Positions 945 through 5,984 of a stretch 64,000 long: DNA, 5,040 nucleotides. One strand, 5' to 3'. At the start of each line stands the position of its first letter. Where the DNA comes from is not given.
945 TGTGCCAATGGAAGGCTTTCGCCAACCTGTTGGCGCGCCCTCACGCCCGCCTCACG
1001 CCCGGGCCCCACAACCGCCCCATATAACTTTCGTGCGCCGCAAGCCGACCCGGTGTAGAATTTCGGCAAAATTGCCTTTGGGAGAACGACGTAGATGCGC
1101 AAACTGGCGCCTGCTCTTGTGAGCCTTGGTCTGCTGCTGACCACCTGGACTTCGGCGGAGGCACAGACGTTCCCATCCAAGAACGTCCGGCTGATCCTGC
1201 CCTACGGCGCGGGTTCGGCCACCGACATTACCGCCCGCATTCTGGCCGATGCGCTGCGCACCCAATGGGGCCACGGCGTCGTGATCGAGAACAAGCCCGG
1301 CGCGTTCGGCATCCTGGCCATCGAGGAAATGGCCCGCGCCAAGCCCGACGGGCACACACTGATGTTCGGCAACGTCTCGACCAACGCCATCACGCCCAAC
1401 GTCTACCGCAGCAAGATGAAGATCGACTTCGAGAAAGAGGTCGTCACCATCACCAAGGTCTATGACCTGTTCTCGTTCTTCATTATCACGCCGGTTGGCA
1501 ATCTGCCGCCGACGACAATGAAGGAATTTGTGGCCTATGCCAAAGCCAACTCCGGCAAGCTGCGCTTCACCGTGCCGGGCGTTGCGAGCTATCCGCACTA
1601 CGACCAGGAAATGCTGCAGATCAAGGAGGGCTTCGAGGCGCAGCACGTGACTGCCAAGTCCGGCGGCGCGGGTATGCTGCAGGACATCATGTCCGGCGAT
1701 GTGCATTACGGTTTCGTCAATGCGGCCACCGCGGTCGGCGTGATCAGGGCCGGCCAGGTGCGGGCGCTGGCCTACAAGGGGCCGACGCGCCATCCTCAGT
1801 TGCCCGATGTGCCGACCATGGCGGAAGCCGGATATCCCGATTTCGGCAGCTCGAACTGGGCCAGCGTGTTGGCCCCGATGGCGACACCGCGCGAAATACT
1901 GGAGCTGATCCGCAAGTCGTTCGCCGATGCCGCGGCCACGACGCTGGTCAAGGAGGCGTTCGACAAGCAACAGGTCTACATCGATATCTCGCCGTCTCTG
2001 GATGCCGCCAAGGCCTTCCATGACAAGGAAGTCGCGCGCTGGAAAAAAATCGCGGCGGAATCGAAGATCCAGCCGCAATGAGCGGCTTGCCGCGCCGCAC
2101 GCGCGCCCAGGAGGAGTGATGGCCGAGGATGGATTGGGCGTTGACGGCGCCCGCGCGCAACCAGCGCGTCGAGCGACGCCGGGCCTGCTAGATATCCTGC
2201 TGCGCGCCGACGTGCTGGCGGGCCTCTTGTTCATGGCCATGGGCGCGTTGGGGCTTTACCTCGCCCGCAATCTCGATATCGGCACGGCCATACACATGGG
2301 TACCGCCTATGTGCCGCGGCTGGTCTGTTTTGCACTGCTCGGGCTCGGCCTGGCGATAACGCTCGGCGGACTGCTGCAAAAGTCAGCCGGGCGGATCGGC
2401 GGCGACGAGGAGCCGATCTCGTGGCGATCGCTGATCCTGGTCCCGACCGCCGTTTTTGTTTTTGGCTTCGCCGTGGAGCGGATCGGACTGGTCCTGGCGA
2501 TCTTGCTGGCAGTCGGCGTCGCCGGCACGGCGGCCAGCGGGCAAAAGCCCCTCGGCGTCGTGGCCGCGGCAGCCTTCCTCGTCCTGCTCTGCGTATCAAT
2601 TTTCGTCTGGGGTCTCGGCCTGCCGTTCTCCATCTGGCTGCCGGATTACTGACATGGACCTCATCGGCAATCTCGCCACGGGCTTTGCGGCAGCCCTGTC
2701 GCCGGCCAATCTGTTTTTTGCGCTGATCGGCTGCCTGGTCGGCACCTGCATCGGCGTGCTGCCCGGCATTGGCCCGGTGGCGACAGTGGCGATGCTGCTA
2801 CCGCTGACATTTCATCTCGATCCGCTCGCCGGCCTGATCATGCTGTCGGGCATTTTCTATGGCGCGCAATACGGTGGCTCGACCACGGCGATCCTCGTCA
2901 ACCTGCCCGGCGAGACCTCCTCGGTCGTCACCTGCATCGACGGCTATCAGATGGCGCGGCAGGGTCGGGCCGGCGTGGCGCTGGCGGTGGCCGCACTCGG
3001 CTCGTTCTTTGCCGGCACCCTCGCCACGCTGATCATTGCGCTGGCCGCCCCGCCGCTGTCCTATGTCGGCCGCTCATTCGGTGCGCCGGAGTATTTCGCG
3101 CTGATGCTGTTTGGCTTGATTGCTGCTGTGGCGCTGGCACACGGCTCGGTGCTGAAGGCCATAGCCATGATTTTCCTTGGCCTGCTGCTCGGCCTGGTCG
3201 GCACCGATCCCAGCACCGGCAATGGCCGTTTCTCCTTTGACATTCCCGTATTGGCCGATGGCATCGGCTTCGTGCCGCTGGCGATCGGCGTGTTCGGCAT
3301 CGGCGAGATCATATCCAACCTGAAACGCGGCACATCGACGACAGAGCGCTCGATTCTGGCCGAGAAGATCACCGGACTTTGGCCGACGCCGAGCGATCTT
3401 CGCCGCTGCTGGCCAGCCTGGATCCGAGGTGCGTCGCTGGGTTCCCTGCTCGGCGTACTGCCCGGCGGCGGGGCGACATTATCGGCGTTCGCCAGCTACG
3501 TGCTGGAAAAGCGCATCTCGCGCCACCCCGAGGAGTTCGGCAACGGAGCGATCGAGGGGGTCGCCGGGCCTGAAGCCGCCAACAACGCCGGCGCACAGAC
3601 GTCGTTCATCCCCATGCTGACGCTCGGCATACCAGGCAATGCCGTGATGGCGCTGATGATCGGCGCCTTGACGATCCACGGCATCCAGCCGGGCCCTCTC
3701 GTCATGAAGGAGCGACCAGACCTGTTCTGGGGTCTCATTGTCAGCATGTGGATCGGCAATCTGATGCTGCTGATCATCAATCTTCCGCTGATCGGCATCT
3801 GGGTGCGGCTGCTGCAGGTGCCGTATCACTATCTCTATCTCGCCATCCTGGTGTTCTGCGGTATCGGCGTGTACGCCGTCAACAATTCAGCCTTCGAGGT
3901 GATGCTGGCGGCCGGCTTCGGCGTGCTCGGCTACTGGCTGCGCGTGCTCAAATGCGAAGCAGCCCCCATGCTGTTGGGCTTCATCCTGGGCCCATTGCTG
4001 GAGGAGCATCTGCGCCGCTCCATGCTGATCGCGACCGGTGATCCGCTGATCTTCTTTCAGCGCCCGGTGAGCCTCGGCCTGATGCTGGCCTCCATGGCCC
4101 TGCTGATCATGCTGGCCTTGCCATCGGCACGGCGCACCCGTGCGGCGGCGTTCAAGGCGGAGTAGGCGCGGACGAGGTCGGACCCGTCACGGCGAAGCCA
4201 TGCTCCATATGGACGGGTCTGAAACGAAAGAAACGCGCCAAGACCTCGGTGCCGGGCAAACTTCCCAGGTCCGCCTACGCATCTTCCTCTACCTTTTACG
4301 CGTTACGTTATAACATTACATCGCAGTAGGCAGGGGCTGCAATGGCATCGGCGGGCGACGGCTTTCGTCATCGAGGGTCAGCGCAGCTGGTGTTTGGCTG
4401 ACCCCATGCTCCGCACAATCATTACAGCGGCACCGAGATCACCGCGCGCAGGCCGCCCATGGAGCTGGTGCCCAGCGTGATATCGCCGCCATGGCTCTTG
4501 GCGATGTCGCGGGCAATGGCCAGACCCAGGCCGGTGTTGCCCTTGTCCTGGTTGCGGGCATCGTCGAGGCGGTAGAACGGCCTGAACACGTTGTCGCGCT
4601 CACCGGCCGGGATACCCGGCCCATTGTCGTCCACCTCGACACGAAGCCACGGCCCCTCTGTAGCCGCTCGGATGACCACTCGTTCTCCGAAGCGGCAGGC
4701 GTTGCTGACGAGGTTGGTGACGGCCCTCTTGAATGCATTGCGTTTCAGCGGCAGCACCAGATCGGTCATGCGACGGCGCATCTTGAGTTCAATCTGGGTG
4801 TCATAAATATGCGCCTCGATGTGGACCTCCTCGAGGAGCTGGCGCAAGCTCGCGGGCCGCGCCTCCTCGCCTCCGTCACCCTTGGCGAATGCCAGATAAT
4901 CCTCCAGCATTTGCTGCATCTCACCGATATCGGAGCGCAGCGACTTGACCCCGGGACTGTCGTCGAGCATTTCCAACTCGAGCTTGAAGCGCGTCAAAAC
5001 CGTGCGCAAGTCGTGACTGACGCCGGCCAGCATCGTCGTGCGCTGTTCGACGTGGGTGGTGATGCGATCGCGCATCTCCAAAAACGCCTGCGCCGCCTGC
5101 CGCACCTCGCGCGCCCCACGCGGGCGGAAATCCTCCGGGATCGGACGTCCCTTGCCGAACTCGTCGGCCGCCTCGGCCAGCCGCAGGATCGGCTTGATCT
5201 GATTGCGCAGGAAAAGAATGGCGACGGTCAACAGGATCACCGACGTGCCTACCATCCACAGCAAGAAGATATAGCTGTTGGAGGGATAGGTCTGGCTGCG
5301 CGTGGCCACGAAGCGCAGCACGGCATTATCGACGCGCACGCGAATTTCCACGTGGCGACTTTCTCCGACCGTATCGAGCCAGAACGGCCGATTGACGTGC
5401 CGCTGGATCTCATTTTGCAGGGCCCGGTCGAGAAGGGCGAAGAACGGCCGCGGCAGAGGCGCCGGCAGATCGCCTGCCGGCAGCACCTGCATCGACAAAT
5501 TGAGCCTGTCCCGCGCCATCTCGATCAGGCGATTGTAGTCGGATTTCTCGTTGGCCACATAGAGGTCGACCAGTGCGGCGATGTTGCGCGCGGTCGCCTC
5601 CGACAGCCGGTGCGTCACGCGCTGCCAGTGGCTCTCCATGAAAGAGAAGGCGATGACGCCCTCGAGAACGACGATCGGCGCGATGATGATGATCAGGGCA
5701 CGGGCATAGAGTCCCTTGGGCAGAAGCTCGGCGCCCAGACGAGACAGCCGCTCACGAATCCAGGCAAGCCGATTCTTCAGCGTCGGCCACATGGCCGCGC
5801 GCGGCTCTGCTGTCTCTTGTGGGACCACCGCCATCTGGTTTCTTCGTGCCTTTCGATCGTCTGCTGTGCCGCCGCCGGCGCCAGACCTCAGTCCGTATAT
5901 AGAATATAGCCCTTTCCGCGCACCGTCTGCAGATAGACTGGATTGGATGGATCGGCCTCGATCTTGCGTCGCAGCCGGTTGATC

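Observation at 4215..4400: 186-bp non-coding element present twice in the window, both times in a convergent intergenic gap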

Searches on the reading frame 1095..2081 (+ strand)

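Call 41: search_protein_families(library=pfam, proteins=[window:1095-2081:+], max_evalue=0.00001)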
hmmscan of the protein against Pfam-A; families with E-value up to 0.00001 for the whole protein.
window:1095-2081:+ (328 aa): 1 family
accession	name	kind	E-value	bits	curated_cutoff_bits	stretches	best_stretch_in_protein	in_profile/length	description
PF03401.19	TctC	-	6.6e-45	154.2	27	1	47-321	2-270/274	Tripartite tricarboxylate transporter family receptor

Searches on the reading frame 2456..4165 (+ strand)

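Call 41: search_protein_families(library=pfam, proteins=[window:2456-4165:+], max_evalue=0.00001)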
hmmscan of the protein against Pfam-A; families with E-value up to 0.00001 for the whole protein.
window:2456-4165:+ (569 aa): 1 family
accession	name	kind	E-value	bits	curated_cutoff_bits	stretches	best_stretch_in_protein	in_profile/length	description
PF01970.21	TctA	-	1.2e-161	538.6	28.9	1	86-507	1-423/423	Tripartite tricarboxylate transporter TctA family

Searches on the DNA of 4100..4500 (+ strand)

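Call 7: search_rna_families(source=window, start=4100, end=4500, threshold=evalue, max_evalue=10, show_alignments=3)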
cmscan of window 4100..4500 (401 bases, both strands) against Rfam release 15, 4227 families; matches with E-value up to 10: 0.
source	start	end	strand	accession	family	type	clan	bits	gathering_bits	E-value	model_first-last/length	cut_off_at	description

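Call 11: search_dna_similar(query=window:4215-4400:+, collection=plasmids, mode=distant, max_evalue=0.001, max_rows=40)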
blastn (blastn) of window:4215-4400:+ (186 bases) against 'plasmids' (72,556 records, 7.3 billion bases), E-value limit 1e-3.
No match.

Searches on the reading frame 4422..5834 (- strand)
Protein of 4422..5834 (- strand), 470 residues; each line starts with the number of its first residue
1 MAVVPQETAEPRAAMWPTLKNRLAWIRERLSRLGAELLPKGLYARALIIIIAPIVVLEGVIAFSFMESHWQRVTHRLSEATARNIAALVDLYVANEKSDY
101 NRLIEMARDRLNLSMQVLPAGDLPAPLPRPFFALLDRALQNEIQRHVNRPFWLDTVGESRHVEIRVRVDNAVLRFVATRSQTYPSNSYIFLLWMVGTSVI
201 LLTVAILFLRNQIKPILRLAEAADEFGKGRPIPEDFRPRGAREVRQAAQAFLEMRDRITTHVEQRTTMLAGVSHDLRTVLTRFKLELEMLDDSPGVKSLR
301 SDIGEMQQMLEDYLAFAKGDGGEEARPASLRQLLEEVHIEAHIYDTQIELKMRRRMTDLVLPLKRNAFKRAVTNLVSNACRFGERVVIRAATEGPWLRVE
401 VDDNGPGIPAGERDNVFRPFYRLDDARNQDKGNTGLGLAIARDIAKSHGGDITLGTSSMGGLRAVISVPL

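Call 16: find_encoding_contigs(protein=window:4422-5834:-, flank=10000, max_places=10)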
Protein window:4422-5834:- (470 aa): no gene with exactly this product is on record in the collection.

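Call 41: search_protein_families(library=pfam, proteins=[window:4422-5834:-], max_evalue=0.00001)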
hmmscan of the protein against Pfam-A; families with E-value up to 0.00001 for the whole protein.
window:4422-5834:- (470 aa): 3 families
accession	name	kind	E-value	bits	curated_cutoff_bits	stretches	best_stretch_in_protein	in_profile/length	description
PF02518.31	HATPase_c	-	1.3e-22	80.8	26.4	1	366-470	4-109/111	Histidine kinase-, DNA gyrase B-, and HSP90-like ATPase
PF00672.30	HAMP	-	6.5e-09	36.4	25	1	208-259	2-52/53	HAMP domain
PF00512.31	HisKA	-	4e-08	33.6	26.9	1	264-322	1-66/66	His Kinase A (phospho-acceptor) domain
